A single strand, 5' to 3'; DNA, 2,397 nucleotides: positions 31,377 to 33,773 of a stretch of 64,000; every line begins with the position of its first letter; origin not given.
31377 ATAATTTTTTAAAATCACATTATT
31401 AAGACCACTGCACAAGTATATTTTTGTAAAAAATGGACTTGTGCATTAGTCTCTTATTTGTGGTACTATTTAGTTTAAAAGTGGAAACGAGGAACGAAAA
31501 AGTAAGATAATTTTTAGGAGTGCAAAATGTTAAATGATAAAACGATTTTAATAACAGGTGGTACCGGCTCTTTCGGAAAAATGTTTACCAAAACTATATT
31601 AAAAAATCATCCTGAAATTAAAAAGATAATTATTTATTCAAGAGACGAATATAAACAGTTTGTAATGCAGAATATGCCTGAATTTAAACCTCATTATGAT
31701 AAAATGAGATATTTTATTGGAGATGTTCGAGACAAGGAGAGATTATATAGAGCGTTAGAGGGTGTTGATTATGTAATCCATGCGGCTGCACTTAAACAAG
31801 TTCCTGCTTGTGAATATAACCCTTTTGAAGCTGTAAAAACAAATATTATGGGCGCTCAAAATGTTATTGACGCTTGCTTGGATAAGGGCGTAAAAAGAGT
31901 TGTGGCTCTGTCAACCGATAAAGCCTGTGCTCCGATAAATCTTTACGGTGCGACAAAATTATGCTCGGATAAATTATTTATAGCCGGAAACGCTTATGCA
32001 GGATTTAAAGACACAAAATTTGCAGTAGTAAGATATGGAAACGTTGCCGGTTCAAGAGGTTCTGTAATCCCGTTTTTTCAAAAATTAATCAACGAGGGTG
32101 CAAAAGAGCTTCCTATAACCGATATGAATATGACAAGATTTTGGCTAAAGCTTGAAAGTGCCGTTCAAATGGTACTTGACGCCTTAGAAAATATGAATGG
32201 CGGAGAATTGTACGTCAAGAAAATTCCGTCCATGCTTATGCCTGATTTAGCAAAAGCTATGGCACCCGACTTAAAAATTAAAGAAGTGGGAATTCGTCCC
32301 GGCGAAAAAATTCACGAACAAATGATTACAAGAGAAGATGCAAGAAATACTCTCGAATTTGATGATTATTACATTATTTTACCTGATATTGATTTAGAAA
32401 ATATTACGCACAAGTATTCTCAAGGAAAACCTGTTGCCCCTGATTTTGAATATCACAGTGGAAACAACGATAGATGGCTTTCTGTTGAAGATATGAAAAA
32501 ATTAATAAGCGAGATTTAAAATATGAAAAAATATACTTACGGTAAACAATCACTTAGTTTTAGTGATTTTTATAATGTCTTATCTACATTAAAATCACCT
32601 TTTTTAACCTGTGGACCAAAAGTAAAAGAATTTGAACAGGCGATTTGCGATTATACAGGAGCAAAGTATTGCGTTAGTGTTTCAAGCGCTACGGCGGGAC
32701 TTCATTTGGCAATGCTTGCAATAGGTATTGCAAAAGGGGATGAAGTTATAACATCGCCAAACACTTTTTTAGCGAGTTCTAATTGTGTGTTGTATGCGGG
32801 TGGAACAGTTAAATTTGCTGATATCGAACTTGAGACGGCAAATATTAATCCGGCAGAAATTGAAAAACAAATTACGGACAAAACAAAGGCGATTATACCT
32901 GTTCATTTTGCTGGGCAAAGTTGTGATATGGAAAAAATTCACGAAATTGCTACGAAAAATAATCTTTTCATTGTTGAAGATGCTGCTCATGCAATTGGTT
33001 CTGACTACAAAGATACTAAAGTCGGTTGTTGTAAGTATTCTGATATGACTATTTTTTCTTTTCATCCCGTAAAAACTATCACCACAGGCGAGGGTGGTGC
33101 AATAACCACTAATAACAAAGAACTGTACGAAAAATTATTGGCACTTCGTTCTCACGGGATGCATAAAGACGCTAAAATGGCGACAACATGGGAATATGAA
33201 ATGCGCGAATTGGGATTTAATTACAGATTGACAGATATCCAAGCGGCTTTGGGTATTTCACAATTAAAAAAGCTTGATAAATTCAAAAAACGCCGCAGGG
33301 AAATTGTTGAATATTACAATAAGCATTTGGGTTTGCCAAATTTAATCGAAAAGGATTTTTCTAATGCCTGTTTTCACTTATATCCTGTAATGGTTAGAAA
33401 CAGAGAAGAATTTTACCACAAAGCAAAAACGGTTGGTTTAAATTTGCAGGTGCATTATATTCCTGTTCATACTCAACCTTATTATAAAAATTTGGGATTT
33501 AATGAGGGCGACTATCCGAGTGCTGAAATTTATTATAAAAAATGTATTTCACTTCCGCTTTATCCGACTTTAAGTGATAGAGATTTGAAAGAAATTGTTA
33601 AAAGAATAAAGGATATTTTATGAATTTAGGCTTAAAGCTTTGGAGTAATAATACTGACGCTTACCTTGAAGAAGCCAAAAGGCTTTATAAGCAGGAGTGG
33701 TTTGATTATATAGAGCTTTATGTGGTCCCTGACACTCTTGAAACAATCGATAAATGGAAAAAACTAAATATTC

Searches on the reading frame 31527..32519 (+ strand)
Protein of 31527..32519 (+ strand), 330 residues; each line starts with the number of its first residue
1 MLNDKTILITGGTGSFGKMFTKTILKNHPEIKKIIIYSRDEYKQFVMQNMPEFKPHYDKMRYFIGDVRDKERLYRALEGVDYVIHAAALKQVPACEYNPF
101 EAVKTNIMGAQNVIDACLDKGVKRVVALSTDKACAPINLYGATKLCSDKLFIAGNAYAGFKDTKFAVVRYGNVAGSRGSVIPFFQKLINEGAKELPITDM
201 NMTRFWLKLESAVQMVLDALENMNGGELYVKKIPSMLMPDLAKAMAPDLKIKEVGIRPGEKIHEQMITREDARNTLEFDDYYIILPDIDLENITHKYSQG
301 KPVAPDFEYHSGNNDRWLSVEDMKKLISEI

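Call 7: search_protein_families(library=pfam, proteins=[window:31527-32519:+])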
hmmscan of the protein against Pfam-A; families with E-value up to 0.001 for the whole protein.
window:31527-32519:+ (330 aa): 9 families
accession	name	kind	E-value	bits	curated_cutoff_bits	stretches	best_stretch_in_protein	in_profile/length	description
PF02719.21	Polysacc_synt_2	-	1.3e-103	346.7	20.2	1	7-284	1-291/293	Polysaccharide biosynthesis protein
PF01370.27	Epimerase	-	2.2e-25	89.9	20.9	1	7-226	1-234/240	NAD dependent epimerase/dehydratase family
PF01073.25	3Beta_HSD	-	3.1e-17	63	22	1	8-136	1-122/280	3-beta hydroxysteroid dehydrogenase/isomerase family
PF16363.11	GDP_Man_Dehyd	-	1.1e-16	61.7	27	1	8-225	1-242/332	GDP-mannose 4,6 dehydratase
PF07993.18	NAD_binding_4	-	1.8e-10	40.9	20.1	1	9-136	1-142/258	Male sterility protein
PF04321.23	RmlD_sub_bind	-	4.3e-10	39.6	27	1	6-174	2-152/287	RmlD substrate binding domain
PF13460.12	NAD_binding_10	-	7.3e-09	36.2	27.2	1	11-132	1-100/184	NAD(P)H-binding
PF08659.16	KR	-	3.2e-06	27.6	22.6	1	6-122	2-128/180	KR domain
PF05368.20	NmrA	-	3.7e-06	27.2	27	1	4-126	2-103/298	NmrA-like family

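Call 8: search_protein_families(library=ncbifam, proteins=[window:31527-32519:+])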
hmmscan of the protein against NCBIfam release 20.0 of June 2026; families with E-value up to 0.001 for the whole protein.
window:31527-32519:+ (330 aa): 19 families
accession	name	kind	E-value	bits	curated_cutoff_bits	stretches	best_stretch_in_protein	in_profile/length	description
TIGR03589.1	PseB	equivalog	4.3e-161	535.2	407.75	1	1-326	1-323/324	UDP-N-acetylglucosamine 4,6-dehydratase (inverting)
TIGR04130.1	FnlA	equivalog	1.5e-83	280.5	730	1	1-327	1-325/337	UDP-N-acetylglucosamine 4,6-dehydratase/5-epimerase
TIGR04180.1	EDH_00030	hypoth_equivalog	3.1e-22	79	475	1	7-206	1-211/297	NAD-dependent 4,6-dehydratase LegB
TIGR01179.1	galE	equivalog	3e-15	55.9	262.3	1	7-177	2-180/332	UDP-glucose 4-epimerase GalE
TIGR01181.1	dTDP_gluc_dehyt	equivalog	1.7e-12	47.1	365.1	1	7-138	2-133/321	dTDP-glucose 4,6-dehydratase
TIGR03466.1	HpnA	hypoth_equivalog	2.6e-11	43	367.65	1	6-131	2-114/327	hopanoid-associated sugar epimerase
NF041293.1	G6PDh_Azf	equivalog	2.8e-11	43.3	400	1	4-134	2-119/252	NAD-dependent glucose-6-phosphate dehydrogenase Azf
TIGR02622.1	CDP_4_6_dhtase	equivalog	6.1e-11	42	278.45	1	3-133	3-132/352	CDP-glucose 4,6-dehydratase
NF042422.1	oxyalk_red_OleD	equivalog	1.2e-10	41.3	580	1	7-131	3-111/329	2-alkyl-3-oxoalkanoate reductase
TIGR01214.1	rmlD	equivalog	2.8e-09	36.5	224.05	1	6-145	1-129/285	dTDP-4-dehydrorhamnose reductase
NF042423.1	oxyalk_red_Shew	equivalog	1.1e-08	34.5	580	1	5-131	9-119/331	2-alkyl-3-oxoalkanoate reductase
NF052578.1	StrlDmthSdmBMthl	equivalog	1.2e-08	35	600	1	6-141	2-123/328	sterol demethylase protein SdmB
NF007956.0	PRK10675.1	subfamily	1.3e-07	31.1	394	1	7-129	3-123/338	UDP-glucose 4-epimerase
TIGR02197.1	heptose_epim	equivalog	1.3e-07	31.1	274.6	1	7-177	1-174/316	ADP-glyceromanno-heptose 6-epimerase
TIGR01746.1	Thioester-redct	subfamily_domain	6.7e-06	25.6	213.35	1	6-166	1-172/371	thioester reductase domain-containing protein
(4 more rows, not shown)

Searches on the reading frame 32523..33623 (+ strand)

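Call 7: search_protein_families(library=pfam, proteins=[window:32523-33623:+])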
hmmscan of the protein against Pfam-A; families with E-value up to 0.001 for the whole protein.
window:32523-33623:+ (366 aa): 5 families
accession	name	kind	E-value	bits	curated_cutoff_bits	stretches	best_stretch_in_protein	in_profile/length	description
PF01041.23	DegT_DnrJ_EryC1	-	1.6e-118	396.5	19.8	1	18-362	10-359/360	DegT/DnrJ/EryC1/StrS aminotransferase family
PF01053.26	Cys_Met_Meta_PP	-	1.3e-07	31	27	1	32-157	52-177/381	Cys/Met metabolism PLP-dependent enzyme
PF00155.27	Aminotran_1_2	-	1e-06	28.7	19.7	1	34-159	44-191/361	Aminotransferase class I and II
PF00266.25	Aminotran_5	-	2.4e-06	27.2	21.5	1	38-205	49-221/371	Aminotransferase class-V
PF01212.27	Beta_elim_lyase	-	0.00018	21.4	27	1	32-218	32-215/288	Beta-eliminating lyase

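Call 8: search_protein_families(library=ncbifam, proteins=[window:32523-33623:+])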
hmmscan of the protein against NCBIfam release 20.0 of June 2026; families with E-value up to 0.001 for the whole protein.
window:32523-33623:+ (366 aa): 29 families (the best 25 are shown)
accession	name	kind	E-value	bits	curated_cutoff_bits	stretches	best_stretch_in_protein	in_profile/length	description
TIGR03588.1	PseC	equivalog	2e-141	471.3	423.5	1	5-366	3-380/380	UDP-4-amino-4,6-dideoxy-N-acetyl-beta-L-altrosamine transaminase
NF008658.2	PRK11658.1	equivalog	3.3e-83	279.4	631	1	6-365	7-376/379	UDP-4-amino-4-deoxy-L-arabinose aminotransferase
TIGR04181.1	NHT_00031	hypoth_equivalog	3.7e-72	243.2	420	1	18-345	15-357/359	LegC family aminotransferase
NF008687.0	PRK11706.1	equivalog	1.9e-69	234.2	375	1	35-365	34-373/375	dTDP-4-amino-4,6-dideoxygalactose transaminase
TIGR02379.1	ECA_wecE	subfamily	1.5e-57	195.1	434.85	1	32-365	31-374/376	dTDP-4-amino-4,6-dideoxy-D-glucose transaminase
TIGR04427.1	PLP_DesI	equivalog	3.5e-49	167.9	650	1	23-360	42-377/390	dTDP-4-dehydro-6-deoxyglucose aminotransferase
NF011936.0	PRK15407.1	equivalog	2.4e-47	161.6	423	2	18-212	51-251/440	lipopolysaccharide biosynthesis protein RfbH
NF004975.0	PRK06348.1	equivalog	4.5e-11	42.4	549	1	47-171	89-218/384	pyridoxal phosphate-dependent aminotransferase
NF005816.0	PRK07682.1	equivalog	1.2e-09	37.3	620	1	44-172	87-220/390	aminotransferase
TIGR01326.1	OAH_OAS_sulfhy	subfamily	5.6e-07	28.6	495.1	1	32-157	57-182/418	O-acetylhomoserine aminocarboxypropyltransferase/cysteine synthase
NF041364.1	GntC_guanitoxin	equivalog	6.1e-07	28.7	415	1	62-157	74-177/356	guanitoxin biosynthesis PLP-dependent (S)-gamma-hydroxy-L-arginine cyclodehydratase GntC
NF006096.0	PRK08248.1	equivalog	4e-06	25.7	726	1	32-156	64-188/431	homocysteine synthase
TIGR01977.1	am_tr_V_EF2568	hypoth_equivalog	9.7e-06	24.8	377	1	34-200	46-217/376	cysteine desulfurase family protein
NF006095.0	PRK08247.1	equivalog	1.1e-05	24.4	585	1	31-154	52-174/369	methionine biosynthesis PLP-dependent protein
TIGR01328.1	met_gam_lyase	equivalog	1.3e-05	24.3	549.7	1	31-158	58-185/391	methionine gamma-lyase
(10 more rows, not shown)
